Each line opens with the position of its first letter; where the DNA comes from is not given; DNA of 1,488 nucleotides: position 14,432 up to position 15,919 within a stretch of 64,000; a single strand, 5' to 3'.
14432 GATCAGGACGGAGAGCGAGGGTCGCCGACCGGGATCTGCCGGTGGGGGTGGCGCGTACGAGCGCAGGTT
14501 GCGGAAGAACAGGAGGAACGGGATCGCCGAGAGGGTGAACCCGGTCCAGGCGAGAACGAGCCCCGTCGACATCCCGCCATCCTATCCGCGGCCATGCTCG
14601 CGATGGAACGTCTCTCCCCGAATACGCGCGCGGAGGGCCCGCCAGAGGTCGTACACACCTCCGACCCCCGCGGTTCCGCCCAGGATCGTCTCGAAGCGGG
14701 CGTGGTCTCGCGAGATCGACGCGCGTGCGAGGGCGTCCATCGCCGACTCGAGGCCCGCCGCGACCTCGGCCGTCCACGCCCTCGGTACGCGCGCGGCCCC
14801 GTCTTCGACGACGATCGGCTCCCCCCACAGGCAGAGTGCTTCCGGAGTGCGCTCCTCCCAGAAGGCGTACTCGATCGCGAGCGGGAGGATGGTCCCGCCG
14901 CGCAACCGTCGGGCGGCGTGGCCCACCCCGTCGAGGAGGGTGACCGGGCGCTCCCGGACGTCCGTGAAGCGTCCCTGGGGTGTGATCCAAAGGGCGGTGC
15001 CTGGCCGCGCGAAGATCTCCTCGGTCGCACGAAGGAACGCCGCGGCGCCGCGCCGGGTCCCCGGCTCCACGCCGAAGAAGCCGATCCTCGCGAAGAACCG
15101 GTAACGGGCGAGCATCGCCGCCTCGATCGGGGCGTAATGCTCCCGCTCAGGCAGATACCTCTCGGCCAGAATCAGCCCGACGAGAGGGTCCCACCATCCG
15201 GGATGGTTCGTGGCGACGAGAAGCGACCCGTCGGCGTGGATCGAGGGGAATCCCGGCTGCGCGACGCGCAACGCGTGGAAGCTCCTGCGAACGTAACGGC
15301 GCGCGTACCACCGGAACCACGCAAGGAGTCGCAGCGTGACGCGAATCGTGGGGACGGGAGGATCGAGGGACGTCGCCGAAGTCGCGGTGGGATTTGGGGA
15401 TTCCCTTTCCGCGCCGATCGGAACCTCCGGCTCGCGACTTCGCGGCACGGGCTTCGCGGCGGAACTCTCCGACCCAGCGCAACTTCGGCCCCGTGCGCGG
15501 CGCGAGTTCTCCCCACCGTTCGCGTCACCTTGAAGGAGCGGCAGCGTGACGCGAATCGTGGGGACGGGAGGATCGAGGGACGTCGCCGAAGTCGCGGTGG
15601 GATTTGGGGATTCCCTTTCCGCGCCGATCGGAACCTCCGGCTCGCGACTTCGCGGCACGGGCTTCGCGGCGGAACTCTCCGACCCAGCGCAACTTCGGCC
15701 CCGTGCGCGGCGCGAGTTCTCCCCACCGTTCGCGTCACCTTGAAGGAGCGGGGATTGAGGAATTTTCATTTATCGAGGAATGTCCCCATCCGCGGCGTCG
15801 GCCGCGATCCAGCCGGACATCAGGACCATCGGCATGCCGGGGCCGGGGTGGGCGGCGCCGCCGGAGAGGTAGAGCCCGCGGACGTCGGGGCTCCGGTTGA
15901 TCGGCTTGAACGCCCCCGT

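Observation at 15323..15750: Perfect 2 x 210-bp tandem element with inverted termini and AAGGAG flanks, inserted in frame into an acyltransferase gene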

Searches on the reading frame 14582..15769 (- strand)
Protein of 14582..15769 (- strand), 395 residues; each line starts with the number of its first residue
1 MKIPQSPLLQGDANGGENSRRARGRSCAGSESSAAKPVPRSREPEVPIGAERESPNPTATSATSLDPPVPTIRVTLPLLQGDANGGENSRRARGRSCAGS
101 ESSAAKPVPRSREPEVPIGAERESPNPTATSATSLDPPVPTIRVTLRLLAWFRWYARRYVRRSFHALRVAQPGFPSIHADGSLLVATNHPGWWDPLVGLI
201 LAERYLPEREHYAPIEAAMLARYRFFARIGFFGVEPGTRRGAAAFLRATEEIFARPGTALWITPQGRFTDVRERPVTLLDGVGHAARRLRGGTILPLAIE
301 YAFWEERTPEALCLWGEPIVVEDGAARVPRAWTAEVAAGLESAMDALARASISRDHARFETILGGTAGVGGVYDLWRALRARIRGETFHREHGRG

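Call 9: search_protein_families(library=pfam, proteins=[window:14582-15769:-])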
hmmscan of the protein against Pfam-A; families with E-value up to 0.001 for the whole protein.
window:14582-15769:- (395 aa): 1 family
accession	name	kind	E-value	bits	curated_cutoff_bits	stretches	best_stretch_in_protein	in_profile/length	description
PF01553.26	Acyltransferase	-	1.8e-05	25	23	1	177-299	10-131/132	Acyltransferase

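Call 10: find_homologous_proteins(query=window:14582-15769:-)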
Query window:14582-15769:- (395 aa): 548 proteins with E <= 0.001 among 8000 candidates; the best 120 are listed.
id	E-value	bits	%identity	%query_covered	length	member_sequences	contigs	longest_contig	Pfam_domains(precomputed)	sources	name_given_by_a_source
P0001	3.0e-140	486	87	63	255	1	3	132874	PF01553.27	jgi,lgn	jgi:1-acyl-sn-glycerol-3-phosphate acyltransferase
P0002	3.3e-138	480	86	63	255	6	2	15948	-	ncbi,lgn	-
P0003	3.0e-100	354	72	56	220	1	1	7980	-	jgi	jgi:1-acyl-sn-glycerol-3-phosphate acyltransferase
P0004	3.3e-87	312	55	67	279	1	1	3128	PF01553.27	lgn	-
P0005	5.1e-87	311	57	63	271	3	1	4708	PF01553.27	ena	-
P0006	8.6e-87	310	58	65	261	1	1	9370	-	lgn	-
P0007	3.7e-86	308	61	62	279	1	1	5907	PF01553.27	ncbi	-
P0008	1.4e-85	306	55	68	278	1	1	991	PF01553.27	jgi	jgi:1-acyl-sn-glycerol-3-phosphate acyltransferase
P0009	2.0e-85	306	57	64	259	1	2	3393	-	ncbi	-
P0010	2.9e-85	305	55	70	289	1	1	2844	PF01553.27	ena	-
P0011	1.5e-84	303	57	64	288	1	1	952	PF01553.27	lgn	-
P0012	6.7e-84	301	55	65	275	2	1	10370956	PF01553.27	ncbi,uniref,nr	ncbi:lysophospholipid acyltransferase family protein [Aquisphaera giovannonii]|uniref:lysophospholip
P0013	9.9e-84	300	57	65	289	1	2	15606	PF01553.27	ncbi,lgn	-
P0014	2.5e-83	299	56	65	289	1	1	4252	PF01553.27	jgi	jgi:1-acyl-sn-glycerol-3-phosphate acyltransferase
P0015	4.3e-82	295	55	64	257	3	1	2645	-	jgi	jgi:1-acyl-sn-glycerol-3-phosphate acyltransferase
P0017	6.2e-82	294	57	62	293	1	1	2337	PF01553.27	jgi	-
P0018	1.8e-81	293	57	64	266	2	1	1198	PF01553.27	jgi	jgi:1-acyl-sn-glycerol-3-phosphate acyltransferase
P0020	9.1e-81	290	54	67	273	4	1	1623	PF01553.27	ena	-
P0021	1.4e-80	290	53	62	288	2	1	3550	PF01553.27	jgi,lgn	jgi:1-acyl-sn-glycerol-3-phosphate acyltransferase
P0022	2.4e-80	289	53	69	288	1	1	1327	PF01553.27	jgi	jgi:1-acyl-sn-glycerol-3-phosphate acyltransferase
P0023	3.2e-80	289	56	63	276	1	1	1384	PF01553.27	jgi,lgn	jgi:1-acyl-sn-glycerol-3-phosphate acyltransferase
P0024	3.4e-80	288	52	67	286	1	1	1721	PF01553.27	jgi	jgi:1-acyl-sn-glycerol-3-phosphate acyltransferase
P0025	4.2e-80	288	54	67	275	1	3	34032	PF01553.27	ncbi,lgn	-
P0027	4.5e-80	288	56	67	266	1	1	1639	PF01553.27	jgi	jgi:1-acyl-sn-glycerol-3-phosphate acyltransferase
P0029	6.1e-80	288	56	62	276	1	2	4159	PF01553.27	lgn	-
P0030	6.6e-80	288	57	62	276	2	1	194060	PF01553.27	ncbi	-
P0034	1.1e-79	287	56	63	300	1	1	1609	PF01553.27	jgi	jgi:1-acyl-sn-glycerol-3-phosphate acyltransferase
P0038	2.8e-79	285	55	65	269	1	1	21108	PF01553.27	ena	-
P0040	5.3e-79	285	53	64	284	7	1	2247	PF01553.27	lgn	-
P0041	5.4e-79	285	56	64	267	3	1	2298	PF01553.27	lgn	-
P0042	2.6e-78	282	51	69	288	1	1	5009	PF01553.27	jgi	jgi:1-acyl-sn-glycerol-3-phosphate acyltransferase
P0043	2.7e-78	282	49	67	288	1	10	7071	PF01553.27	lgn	-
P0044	2.9e-78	282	51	71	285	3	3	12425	PF01553.27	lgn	-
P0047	5.5e-78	281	53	63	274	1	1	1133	PF01553.27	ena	-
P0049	6.4e-78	281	53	63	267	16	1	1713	PF01553.27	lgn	-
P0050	6.7e-78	281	54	62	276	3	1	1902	PF01553.27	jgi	jgi:1-acyl-sn-glycerol-3-phosphate acyltransferase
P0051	7.4e-78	281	52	66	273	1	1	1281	PF01553.27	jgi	jgi:1-acyl-sn-glycerol-3-phosphate acyltransferase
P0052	8.8e-78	281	55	64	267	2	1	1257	PF01553.27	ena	-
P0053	1.0e-77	280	49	70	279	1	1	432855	PF01553.27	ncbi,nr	ncbi:MAG: lysophospholipid acyltransferase family protein [Pirellulales bacterium]|nr:lysophospholip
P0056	2.7e-77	279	54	64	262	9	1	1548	PF01553.27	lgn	-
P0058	5.1e-77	278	56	62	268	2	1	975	PF01553.27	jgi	jgi:1-acyl-sn-glycerol-3-phosphate acyltransferase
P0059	8.9e-77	277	55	64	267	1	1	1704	PF01553.27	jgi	-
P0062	1.3e-76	277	54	61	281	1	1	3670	PF01553.27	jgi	jgi:1-acyl-sn-glycerol-3-phosphate acyltransferase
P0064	1.8e-76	276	54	62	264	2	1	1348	PF01553.27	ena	-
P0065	2.2e-76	276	53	67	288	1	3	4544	PF01553.27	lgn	-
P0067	3.0e-76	275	51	65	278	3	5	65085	PF01553.27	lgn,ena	-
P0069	4.5e-76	275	55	64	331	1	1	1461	PF01553.27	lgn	-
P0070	4.9e-76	275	55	62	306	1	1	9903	PF01553.27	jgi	jgi:1-acyl-sn-glycerol-3-phosphate acyltransferase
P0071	4.9e-76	275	52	63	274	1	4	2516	PF01553.27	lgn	-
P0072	5.9e-76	275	53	61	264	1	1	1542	PF01553.27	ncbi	-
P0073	7.1e-76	274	50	64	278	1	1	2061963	PF01553.27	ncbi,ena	-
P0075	9.3e-76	274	51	64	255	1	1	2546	PF01553.27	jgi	jgi:1-acyl-sn-glycerol-3-phosphate acyltransferase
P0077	1.2e-75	273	51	62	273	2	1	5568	PF01553.27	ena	-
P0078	1.4e-75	273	51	65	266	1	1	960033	PF01553.27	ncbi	-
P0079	1.7e-75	273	52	58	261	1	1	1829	PF01553.27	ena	-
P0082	2.1e-75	273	50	68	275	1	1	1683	PF01553.27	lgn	-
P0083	2.4e-75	273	54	63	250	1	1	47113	PF01553.27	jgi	-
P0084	2.7e-75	272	53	62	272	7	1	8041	PF01553.27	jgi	jgi:1-acyl-sn-glycerol-3-phosphate acyltransferase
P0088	6.2e-75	271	56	65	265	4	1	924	PF01553.27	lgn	-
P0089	6.4e-75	271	53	62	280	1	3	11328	PF01553.27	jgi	jgi:1-acyl-sn-glycerol-3-phosphate acyltransferase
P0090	7.1e-75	271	55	61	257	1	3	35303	PF01553.27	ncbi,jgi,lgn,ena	-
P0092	7.8e-75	271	54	61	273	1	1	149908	PF01553.27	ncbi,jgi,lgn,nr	ncbi:MAG TPA: lysophospholipid acyltransferase family protein [Thermoanaerobaculia bacterium]|jgi:1-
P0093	8.7e-75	271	52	68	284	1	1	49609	PF01553.27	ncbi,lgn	-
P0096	1.1e-74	270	52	62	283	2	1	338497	PF01553.27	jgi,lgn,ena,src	-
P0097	1.2e-74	270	49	68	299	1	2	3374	PF01553.27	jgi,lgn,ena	-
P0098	1.3e-74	270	53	66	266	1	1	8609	PF01553.27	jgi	jgi:1-acyl-sn-glycerol-3-phosphate acyltransferase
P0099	1.5e-74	270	55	60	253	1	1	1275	PF01553.27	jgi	jgi:1-acyl-sn-glycerol-3-phosphate acyltransferase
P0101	2.8e-74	269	52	64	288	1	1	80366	PF01553.27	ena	-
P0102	3.6e-74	269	50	65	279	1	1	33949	PF01553.27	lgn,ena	-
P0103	4.1e-74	268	50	67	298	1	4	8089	PF01553.27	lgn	-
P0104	4.1e-74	268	52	62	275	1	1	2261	PF01553.27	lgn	-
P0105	5.9e-74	268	52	62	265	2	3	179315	PF01553.27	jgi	jgi:1-acyl-sn-glycerol-3-phosphate acyltransferase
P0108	1.7e-73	266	50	65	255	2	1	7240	PF01553.27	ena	-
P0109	1.7e-73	266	50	62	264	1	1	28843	PF01553.27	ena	-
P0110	1.7e-73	266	51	62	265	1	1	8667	PF01553.27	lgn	-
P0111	2.1e-73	266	51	58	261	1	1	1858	PF01553.27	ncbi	-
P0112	2.6e-73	266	52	63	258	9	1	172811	PF01553.27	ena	-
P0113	2.7e-73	266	54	61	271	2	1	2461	PF01553.27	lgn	-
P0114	3.9e-73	265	51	62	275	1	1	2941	PF01553.27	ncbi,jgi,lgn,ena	jgi:1-acyl-sn-glycerol-3-phosphate acyltransferase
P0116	4.9e-73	265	49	66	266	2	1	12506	PF01553.27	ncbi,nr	ncbi:MAG TPA: lysophospholipid acyltransferase family protein [Urbifossiella sp.]|nr:lysophospholipi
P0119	7.0e-73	264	51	62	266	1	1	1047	PF01553.27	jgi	jgi:1-acyl-sn-glycerol-3-phosphate acyltransferase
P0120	7.8e-73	264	49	66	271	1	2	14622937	PF01553.27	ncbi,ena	-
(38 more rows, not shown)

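Call 12: find_encoding_contigs(protein=P0001, flank=10000, max_places=4)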
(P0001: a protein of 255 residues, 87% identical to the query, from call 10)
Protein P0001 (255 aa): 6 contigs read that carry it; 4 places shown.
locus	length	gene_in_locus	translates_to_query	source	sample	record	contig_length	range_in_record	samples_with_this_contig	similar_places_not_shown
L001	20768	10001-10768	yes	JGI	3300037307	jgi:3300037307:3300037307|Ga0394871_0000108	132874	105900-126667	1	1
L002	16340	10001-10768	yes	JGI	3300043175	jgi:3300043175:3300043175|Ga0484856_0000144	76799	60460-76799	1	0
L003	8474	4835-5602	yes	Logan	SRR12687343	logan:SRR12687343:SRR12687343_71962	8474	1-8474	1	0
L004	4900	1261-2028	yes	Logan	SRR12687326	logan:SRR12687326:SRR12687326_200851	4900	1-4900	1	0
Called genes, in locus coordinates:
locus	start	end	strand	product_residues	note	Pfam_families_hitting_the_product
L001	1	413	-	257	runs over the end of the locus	PF02535:Zip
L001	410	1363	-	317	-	PF01545:Cation_efflux, PF16916:ZT_dimer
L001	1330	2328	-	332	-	PF01717:Meth_synt_2, PF08267:Meth_synt_1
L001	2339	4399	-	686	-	-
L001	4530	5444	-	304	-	PF00850:Hist_deacetyl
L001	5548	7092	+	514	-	PF00890:FAD_binding_2 (weak), PF01266:DAO, PF01494:FAD_binding_3 (weak), PF01593:Amino_oxidase, PF01946:Thi4 (weak), PF07992:Pyr_redox_2 (weak), PF12831:FAD_oxidored, PF13450:NAD_binding_8, +3 more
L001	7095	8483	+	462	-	PF00171:Aldedh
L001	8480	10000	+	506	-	PF01266:DAO (weak), PF01593:Amino_oxidase, PF07992:Pyr_redox_2 (faint), PF12831:FAD_oxidored (weak), PF13450:NAD_binding_8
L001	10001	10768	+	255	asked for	PF01553:Acyltransferase (weak)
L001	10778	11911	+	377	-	PF13506:Glyco_transf_21, PF00535:Glycos_transf_2, PF13641:Glyco_tranf_2_3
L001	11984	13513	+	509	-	PF03806:ABG_transport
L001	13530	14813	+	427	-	PF07690:MFS_1, PF12832:MFS_1_like (faint), PF07690:MFS_1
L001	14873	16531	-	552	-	PF00515:TPR_1 (faint), PF07719:TPR_2 (faint), PF14559:TPR_19 (faint)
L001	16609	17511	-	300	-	PF01797:Y1_Tnp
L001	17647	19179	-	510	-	PF02511:Thy1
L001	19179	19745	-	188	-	PF02674:Colicin_V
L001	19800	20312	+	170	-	PF03703:bPH_2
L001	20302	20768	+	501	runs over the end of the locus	PF03703:bPH_2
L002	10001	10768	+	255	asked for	PF01553:Acyltransferase (weak)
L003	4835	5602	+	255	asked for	PF01553:Acyltransferase (weak)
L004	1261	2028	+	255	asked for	PF01553:Acyltransferase (weak)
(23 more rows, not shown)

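Call 13: find_encoding_contigs(protein=P0002, flank=10000, max_places=4)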
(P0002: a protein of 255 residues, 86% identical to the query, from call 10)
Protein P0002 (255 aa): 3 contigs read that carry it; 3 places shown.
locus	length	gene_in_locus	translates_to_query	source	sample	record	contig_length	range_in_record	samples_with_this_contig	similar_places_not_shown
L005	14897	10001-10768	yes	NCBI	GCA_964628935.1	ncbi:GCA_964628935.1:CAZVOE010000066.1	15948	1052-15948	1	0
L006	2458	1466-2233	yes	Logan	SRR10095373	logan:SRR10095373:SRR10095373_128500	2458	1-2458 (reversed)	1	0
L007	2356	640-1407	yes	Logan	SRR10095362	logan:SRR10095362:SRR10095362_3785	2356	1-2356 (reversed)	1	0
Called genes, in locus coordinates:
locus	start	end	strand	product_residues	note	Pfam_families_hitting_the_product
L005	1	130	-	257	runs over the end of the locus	PF02535:Zip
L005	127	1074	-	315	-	PF01545:Cation_efflux, PF16916:ZT_dimer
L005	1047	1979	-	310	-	PF01717:Meth_synt_2, PF08267:Meth_synt_1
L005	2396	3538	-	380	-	-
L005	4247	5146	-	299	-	PF00850:Hist_deacetyl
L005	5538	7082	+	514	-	PF00890:FAD_binding_2 (weak), PF01266:DAO, PF01494:FAD_binding_3, PF01593:Amino_oxidase, PF01946:Thi4 (weak), PF07992:Pyr_redox_2 (weak), PF12831:FAD_oxidored (weak), PF13450:NAD_binding_8, +4 more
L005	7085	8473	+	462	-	PF00171:Aldedh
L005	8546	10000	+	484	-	PF01593:Amino_oxidase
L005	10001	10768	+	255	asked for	-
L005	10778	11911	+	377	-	PF13506:Glyco_transf_21, PF00535:Glycos_transf_2, PF13641:Glyco_tranf_2_3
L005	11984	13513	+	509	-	PF03806:ABG_transport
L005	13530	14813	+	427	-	PF07690:MFS_1, PF12832:MFS_1_like (faint), PF07690:MFS_1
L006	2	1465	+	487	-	?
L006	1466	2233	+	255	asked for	-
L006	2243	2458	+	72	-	?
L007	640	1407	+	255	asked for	-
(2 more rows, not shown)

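Call 72: search_protein_families(library=ncbifam, proteins=[P0001, L001:5548-7092:+, L001:7095-8483:+], max_evalue=0.00001)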
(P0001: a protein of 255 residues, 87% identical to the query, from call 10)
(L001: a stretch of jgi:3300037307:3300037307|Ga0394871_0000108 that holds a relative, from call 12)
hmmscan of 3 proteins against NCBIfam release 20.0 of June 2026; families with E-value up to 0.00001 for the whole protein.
P0001 (255 aa): 0 families

L001:5548-7092:+ (514 aa): 38 families (the best 25 are shown)
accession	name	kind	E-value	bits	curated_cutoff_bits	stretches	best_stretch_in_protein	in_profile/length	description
TIGR02734.1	crtI_fam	subfamily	2.1e-160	534.7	238.1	1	5-493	1-494/504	phytoene desaturase family protein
NF058655.1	CrtID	equivalog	5.9e-99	332.1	640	1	5-481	1-475/478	bifunctional phytoene desaturase/3,4-desaturase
NF045637.1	carotdesatCrtDProt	equivalog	6.5e-69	232.7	580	1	5-490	1-485/485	1-hydroxycarotenoid 3,4-desaturase CrtD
NF042421.1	hydcarot_desat_CrtD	equivalog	2.6e-66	224.1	500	1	4-487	3-483/487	1-hydroxycarotenoid 3,4-desaturase CrtD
TIGR02730.1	carot_isom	equivalog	8.6e-24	84.2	586.9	2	213-479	219-480/493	carotenoid isomerase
NF045689.1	BCarotKetCrtO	equivalog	1.4e-23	83.3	1000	2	343-501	381-550/563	beta-carotene ketolase CrtO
TIGR02733.1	desat_CrtD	equivalog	3.8e-22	78.6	549.7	1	3-489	2-490/492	C-3',4' desaturase CrtD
NF005560.0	PRK07233.1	equivalog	1.1e-14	54.2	252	1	4-51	2-49/435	hypothetical protein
TIGR03467.1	HpnE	equivalog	3.1e-13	49.8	283.05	1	5-54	1-52/430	hydroxysqualene dehydroxylase HpnE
NF005548.0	PRK07208.1-4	equivalog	5.7e-13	48.3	389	1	2-58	3-59/488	hypothetical protein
NF001933.0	PRK00711.1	subfamily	8.8e-13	48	383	0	4-43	2-41/429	D-amino acid dehydrogenase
NF005545.0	PRK07208.1-1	equivalog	8.1e-12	44.3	451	1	4-58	9-64/504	hypothetical protein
NF005547.0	PRK07208.1-3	equivalog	4e-11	42.3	380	1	4-58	6-60/465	hypothetical protein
TIGR00562.1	proto_IX_ox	equivalog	5.3e-09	35.2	97.85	1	3-59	3-61/470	protoporphyrinogen oxidase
TIGR03315.1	Se_ygfK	equivalog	5.6e-09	34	835.3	1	3-44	538-579/1012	putative selenate reductase subunit YgfK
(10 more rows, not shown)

L001:7095-8483:+ (462 aa): 40 families (the best 25 are shown)
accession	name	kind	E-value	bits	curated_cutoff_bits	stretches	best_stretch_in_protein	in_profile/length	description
NF006916.0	PRK09407.1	equivalog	2.6e-62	211.1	521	1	4-422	70-500/526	succinic semialdehyde dehydrogenase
NF010000.0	PRK13473.1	subfamily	2e-42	145.4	615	1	5-414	54-472/475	aminobutyraldehyde dehydrogenase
NF045736.1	PaDhStyDRhodo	equivalog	1.1e-39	136.3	800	1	91-414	139-477/479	phenylacetaldehyde dehydrogenase StyD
NF009725.0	PRK13252.1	equivalog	4e-39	134.4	593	1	92-415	139-480/488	betaine-aldehyde dehydrogenase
TIGR01804.1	BADH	equivalog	2e-38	132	668.6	1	88-407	126-464/467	betaine-aldehyde dehydrogenase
NF045701.1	BenzalDHMdlD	equivalog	1.4e-37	129.4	550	1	84-415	98-435/436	NAD(P)-dependent benzaldehyde dehydrogenase MdlD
NF040869.1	G3PDH_Arch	equivalog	2.1e-37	129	780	1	88-412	151-489/502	NADP-dependent glyceraldehyde-3-phosphate dehydrogenase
NF006915.0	PRK09406.1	equivalog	1.5e-36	126.3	730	1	49-412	81-454/457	NADP-dependent succinic semialdehyde dehydrogenase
NF007352.0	PRK09847.1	equivalog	3.2e-35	121.6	850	1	89-414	151-491/495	aldehyde dehydrogenase PuuC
TIGR02299.1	HpaE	equivalog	1.4e-34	119.5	638.35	2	92-254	132-296/488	5-carboxymethyl-2-hydroxymuconate semialdehyde dehydrogenase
NF045735.1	PaDhStyDPseudo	equivalog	1.5e-34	119.6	850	1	88-413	139-480/483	phenylacetaldehyde dehydrogenase StyD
NF010575.0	PRK13968.1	equivalog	3e-34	118.9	855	1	88-411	119-456/462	succinate-semialdehyde dehydrogenase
TIGR04284.1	aldehy_Rv0768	hypoth_equivalog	3.2e-34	118.8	775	1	89-413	135-477/480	aldehyde dehydrogenase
NF052305.1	DioxValDhHalo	equivalog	1.5e-33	116.5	750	1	4-412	57-479/483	2,5-dioxovalerate dehydrogenase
TIGR03216.1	OH_muco_semi_DH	equivalog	6.1e-33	114.1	693.25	1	92-415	136-480/481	2-hydroxymuconic semialdehyde dehydrogenase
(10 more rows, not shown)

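Call 75: predict_structure(alignment_id=A5)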
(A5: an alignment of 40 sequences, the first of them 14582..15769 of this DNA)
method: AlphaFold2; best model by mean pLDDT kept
length: 395 residues; sequences in the alignment: 40
mean_pLDDT: 73.7   pTM: 0.65
mean pLDDT of the five models: 73.7, 73.6, 72.9, 72.1, 72.0
residues with pLDDT >= 90: 199; 70-90: 41; 50-70: 42; < 50: 113
segments of 3 or more residues with pLDDT < 50: 1-53, 55-106, 393-395
pLDDT, mean of each block of 10 residues (from residue 1): 36 38 36 40 40 39 41 32 34 35 46 52 55 68 93 97 94 95 93 93 97 96 96 94 95 96 83 76 96 96 76 97 97 96 94 91 83 80 87 49
secondary structure, 60 per line:
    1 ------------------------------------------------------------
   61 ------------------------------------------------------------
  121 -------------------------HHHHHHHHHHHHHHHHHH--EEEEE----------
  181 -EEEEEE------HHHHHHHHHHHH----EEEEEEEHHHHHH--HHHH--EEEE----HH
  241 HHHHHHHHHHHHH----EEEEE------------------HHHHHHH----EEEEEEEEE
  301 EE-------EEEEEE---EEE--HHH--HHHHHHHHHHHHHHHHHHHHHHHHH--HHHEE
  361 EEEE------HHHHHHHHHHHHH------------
elements in order: H146-163 E166-170 E182-187 H194-205 E210-216 H217-222 H225-228 E231-234 H239-253 E258-262 H281-287 E292-302 E310-315 E319-321 H329-353 E359-364 H371-383

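Call 84: find_encoding_contigs(protein=window:14582-15769:-, flank=3000, max_places=10)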
Protein window:14582-15769:- (395 aa): no gene with exactly this product is on record in the collection.
